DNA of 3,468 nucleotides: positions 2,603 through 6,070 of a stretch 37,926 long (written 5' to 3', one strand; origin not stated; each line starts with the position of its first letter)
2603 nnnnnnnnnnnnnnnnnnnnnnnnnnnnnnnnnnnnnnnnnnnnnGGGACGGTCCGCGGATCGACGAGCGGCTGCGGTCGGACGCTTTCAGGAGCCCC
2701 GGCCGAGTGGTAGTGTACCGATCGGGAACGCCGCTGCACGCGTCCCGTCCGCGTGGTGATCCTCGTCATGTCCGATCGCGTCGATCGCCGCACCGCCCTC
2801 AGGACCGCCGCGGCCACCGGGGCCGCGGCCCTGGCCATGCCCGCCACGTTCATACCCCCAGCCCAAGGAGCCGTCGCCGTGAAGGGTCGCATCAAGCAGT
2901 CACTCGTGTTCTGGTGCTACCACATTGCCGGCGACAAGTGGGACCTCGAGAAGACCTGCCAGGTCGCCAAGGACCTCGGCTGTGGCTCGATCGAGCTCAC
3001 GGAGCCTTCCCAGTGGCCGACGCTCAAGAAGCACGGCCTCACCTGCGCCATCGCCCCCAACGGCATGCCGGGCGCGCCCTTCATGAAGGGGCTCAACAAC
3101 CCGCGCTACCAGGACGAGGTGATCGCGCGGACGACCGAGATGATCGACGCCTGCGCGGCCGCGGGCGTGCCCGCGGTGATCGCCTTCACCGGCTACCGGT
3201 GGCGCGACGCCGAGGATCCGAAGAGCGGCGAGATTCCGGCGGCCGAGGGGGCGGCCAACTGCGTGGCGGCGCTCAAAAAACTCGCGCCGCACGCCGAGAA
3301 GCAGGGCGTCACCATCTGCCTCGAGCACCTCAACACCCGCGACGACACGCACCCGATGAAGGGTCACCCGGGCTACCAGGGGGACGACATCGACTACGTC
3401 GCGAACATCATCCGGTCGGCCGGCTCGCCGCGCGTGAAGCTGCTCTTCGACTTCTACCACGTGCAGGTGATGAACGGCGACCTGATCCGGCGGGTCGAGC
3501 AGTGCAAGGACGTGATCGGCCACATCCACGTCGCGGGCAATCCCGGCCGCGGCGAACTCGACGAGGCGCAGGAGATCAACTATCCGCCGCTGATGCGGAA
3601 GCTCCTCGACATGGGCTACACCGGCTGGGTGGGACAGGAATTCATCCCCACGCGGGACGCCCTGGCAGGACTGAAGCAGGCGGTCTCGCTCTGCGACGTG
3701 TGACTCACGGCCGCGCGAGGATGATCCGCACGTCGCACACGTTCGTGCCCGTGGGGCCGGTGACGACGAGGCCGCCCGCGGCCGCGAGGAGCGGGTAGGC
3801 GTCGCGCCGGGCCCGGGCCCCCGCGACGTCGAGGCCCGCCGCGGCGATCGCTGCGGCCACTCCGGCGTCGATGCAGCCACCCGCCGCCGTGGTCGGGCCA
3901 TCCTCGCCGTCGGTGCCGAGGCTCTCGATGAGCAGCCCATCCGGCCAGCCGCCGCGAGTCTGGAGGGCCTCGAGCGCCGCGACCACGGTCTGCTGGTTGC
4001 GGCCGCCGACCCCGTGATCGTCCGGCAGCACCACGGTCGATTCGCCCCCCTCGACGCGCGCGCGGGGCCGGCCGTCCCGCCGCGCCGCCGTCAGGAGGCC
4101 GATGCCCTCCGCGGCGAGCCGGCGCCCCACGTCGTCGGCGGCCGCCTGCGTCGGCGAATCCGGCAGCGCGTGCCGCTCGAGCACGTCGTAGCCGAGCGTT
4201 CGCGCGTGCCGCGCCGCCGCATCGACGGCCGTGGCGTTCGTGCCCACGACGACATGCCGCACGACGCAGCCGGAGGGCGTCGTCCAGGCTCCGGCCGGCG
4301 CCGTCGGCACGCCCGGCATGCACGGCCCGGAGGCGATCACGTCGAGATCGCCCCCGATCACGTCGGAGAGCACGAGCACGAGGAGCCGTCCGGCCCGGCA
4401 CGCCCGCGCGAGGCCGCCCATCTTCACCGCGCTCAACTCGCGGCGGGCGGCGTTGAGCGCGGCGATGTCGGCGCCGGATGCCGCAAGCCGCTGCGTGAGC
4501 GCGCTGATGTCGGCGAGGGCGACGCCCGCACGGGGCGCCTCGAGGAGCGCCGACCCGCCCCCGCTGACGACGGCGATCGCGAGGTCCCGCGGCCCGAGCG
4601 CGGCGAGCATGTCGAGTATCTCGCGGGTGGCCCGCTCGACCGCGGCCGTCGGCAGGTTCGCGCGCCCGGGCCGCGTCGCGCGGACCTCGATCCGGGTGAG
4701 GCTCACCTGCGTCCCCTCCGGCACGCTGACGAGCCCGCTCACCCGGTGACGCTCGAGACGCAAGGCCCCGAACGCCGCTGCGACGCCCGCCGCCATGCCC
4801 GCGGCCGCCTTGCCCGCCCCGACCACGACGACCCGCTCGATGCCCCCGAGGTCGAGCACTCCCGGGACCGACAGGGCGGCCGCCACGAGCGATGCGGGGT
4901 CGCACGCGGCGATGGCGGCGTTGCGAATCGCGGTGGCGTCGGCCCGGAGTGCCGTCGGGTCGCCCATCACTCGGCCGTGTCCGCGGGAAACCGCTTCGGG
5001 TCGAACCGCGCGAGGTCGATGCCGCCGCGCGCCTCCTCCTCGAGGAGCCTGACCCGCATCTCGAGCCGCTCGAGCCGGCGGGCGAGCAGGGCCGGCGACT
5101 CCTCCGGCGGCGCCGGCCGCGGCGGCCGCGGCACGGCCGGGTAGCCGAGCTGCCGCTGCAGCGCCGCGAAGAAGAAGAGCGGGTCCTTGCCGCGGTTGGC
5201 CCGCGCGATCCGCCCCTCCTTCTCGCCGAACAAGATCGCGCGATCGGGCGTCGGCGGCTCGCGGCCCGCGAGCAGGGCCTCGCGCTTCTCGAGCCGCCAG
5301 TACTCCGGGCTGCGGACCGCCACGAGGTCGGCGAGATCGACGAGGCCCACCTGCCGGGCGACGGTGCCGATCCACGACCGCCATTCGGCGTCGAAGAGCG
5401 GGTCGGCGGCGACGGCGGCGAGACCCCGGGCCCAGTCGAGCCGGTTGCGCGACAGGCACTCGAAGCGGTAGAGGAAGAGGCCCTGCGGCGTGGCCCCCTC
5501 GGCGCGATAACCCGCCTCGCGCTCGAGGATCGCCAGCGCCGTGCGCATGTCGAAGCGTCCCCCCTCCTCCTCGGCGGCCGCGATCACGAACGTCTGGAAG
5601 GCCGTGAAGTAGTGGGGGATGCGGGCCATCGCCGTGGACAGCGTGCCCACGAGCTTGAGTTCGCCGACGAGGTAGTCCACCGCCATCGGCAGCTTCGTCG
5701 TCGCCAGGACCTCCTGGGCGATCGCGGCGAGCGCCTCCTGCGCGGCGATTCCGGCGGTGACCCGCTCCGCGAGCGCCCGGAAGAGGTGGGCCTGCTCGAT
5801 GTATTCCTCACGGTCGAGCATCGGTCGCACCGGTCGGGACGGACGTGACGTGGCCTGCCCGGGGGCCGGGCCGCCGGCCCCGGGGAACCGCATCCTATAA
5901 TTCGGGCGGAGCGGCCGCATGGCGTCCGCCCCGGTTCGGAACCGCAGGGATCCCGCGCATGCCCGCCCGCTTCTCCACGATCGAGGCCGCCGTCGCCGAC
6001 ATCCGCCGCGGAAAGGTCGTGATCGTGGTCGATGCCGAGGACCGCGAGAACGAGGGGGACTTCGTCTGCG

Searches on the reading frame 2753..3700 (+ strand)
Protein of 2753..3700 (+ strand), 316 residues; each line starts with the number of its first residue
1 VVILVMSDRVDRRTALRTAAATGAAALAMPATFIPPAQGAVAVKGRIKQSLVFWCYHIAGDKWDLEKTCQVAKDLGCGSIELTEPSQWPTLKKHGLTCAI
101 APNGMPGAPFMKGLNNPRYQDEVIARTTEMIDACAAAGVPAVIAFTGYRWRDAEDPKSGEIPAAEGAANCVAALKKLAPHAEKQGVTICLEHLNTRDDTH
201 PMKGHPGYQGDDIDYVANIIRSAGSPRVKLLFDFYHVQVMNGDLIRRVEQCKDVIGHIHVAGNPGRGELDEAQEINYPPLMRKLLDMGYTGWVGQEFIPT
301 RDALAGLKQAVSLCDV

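Call 11: search_protein_families(library=pfam, proteins=[window:2753-3700:+], max_evalue=0.01)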
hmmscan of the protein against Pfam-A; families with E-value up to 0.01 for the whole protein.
window:2753-3700:+ (316 aa): 1 family
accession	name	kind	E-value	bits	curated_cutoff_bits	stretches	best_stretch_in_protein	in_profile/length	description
PF01261.30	AP_endonuc_2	-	1.6e-30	107.1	31.1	1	90-302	24-234/249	Xylose isomerase-like TIM barrel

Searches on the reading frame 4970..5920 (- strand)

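Call 11: search_protein_families(library=pfam, proteins=[window:4970-5920:-], max_evalue=0.01)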
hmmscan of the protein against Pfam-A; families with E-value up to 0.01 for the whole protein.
window:4970-5920:- (317 aa): 1 family
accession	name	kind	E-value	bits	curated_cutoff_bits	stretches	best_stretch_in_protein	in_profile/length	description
PF00482.28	T2SSF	-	0.00036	20.9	25.2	1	48-121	3-76/125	Type II secretion system (T2SS), protein F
